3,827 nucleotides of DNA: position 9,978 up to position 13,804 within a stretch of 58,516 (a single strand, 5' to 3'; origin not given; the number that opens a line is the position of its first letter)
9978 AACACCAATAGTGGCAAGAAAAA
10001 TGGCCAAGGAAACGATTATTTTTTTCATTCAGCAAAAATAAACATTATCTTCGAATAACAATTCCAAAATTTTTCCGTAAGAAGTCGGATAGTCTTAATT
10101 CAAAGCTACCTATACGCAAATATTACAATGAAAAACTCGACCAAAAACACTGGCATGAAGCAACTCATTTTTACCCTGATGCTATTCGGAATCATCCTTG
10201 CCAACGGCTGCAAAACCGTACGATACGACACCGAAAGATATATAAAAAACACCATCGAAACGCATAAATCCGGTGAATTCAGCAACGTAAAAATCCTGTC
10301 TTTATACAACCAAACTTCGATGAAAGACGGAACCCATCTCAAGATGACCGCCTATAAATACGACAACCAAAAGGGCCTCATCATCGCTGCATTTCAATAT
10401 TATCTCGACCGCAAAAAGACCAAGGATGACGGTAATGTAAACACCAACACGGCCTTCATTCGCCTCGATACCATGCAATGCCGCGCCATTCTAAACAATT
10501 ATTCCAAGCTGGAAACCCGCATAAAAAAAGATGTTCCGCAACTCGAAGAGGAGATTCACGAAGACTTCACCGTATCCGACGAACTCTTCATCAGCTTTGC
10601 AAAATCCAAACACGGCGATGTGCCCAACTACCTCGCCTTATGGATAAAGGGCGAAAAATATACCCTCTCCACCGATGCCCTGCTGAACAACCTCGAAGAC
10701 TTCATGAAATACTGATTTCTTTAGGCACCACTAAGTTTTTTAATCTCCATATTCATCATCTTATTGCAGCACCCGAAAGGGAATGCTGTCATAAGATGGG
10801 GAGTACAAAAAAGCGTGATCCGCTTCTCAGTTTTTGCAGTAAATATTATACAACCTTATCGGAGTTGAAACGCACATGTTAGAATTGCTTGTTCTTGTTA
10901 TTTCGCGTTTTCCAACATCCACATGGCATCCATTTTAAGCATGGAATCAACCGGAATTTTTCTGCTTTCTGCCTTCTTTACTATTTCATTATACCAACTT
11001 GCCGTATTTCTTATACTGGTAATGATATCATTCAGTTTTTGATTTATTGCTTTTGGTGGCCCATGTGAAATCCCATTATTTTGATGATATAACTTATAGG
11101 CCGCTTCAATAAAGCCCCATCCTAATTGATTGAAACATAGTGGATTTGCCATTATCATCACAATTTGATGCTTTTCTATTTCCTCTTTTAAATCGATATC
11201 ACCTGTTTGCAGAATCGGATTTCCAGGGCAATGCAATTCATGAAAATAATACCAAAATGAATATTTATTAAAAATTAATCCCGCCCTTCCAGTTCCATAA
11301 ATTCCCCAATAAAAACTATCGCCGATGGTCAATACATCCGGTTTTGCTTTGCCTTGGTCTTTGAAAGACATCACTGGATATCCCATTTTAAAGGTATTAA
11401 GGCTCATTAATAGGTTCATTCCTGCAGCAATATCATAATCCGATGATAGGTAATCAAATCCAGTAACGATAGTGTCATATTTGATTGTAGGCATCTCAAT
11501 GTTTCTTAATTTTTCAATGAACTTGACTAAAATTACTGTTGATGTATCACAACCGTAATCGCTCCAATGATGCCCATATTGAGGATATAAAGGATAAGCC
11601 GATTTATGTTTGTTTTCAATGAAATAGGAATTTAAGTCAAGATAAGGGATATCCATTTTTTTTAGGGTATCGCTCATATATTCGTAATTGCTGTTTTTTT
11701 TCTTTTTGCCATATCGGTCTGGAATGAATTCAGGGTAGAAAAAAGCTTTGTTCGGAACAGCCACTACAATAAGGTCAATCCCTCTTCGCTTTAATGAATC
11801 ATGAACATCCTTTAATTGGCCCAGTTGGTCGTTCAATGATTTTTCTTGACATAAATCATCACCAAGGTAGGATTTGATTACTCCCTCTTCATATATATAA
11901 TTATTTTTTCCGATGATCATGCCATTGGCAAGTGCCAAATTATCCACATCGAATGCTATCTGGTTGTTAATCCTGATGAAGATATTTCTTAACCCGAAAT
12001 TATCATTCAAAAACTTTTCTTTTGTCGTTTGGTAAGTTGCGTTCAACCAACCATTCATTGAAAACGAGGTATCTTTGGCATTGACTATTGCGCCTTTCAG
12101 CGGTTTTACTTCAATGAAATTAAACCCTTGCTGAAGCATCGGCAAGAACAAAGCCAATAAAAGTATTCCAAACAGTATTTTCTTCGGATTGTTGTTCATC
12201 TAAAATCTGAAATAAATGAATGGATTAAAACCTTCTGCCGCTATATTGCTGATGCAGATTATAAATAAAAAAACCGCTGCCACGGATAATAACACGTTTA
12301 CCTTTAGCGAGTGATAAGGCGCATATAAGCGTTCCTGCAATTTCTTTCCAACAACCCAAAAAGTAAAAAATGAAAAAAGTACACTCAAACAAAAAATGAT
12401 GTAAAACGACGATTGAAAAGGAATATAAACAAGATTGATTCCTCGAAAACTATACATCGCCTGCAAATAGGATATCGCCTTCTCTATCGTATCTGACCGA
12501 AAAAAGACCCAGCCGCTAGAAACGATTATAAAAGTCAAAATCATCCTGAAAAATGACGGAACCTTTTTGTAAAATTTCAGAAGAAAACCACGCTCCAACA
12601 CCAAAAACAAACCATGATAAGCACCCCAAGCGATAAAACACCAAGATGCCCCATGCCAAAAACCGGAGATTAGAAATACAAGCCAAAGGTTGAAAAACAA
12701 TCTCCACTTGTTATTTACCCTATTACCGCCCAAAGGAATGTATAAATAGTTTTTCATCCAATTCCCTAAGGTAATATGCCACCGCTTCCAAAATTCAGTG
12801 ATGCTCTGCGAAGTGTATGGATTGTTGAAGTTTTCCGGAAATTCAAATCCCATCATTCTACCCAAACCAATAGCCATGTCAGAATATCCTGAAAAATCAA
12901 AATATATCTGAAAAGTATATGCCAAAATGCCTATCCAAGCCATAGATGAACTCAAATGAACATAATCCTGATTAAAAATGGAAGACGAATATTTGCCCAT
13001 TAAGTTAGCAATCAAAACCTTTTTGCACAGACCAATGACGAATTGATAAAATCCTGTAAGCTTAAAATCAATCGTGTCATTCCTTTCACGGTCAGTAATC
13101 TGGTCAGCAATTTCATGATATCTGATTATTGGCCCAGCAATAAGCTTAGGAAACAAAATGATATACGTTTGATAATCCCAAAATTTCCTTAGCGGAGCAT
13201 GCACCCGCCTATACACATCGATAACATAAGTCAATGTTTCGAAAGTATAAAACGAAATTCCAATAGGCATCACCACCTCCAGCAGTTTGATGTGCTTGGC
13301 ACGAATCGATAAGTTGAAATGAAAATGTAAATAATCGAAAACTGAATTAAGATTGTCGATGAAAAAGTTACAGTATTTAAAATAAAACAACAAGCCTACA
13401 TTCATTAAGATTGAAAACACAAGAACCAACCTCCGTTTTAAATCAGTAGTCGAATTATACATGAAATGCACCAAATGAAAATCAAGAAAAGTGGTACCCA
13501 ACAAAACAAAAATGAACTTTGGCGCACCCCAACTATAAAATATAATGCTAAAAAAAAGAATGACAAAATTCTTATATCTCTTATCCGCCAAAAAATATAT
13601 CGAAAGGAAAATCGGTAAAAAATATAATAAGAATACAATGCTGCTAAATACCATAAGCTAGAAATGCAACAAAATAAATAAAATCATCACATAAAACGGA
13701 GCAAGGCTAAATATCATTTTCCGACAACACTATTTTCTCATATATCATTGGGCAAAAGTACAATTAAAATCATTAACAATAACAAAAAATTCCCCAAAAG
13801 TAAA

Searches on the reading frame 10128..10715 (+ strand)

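Call 40: search_protein_families(library=pfam, proteins=[window:10128-10715:+])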
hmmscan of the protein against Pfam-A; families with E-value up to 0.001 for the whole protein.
window:10128-10715:+ (195 aa): 0 families

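Call 56: search_protein_families(library=pfam, max_evalue=5, proteins=[window:10128-10715:+])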
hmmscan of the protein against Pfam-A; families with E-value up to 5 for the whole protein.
window:10128-10715:+ (195 aa): 0 families

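Call 57: search_protein_families(library=phrogs, max_evalue=1, proteins=[window:10128-10715:+])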
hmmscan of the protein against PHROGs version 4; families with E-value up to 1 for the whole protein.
window:10128-10715:+ (195 aa): 1 family
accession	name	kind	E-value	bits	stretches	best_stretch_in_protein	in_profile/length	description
phrog_3671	-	unknown function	0.033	15.4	1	84-145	22-82/87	-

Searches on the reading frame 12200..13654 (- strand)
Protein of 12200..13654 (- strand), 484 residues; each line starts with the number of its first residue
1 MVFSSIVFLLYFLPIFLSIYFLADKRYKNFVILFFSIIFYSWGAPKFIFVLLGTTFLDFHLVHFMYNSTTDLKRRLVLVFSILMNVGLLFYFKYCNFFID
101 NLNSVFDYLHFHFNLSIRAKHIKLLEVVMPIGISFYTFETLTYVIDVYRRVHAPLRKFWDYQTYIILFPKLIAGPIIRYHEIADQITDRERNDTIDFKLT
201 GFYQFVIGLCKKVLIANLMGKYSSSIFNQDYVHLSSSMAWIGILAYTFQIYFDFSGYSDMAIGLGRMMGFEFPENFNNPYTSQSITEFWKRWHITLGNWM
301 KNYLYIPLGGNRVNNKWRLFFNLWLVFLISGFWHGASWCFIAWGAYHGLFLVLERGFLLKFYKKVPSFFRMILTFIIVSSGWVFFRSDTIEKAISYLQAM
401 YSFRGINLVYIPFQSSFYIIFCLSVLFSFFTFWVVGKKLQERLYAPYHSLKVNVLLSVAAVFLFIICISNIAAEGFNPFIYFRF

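Call 7: search_protein_families(library=pfam, proteins=[window:12200-13654:-])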
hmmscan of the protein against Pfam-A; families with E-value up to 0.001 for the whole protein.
window:12200-13654:- (484 aa): 2 families
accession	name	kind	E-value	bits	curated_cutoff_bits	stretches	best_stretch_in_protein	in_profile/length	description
PF03062.24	MBOAT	-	1.5e-34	120.2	27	1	158-374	81-313/337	MBOAT, membrane-bound O-acyltransferase family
PF13813.11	MBOAT_2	-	5.7e-06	27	25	1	273-337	2-67/85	Membrane bound O-acyl transferase family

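Call 56: search_protein_families(library=pfam, max_evalue=5, proteins=[L088:265-924:+])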
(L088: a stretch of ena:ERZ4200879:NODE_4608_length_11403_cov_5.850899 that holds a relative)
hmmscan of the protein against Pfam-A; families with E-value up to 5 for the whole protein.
L088:265-924:+ (219 aa): 0 families

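Call 57: search_protein_families(library=phrogs, max_evalue=1, proteins=[L088:265-924:+])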
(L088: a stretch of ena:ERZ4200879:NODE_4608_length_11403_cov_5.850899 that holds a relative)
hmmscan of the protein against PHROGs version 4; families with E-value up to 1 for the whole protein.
L088:265-924:+ (219 aa): 0 families
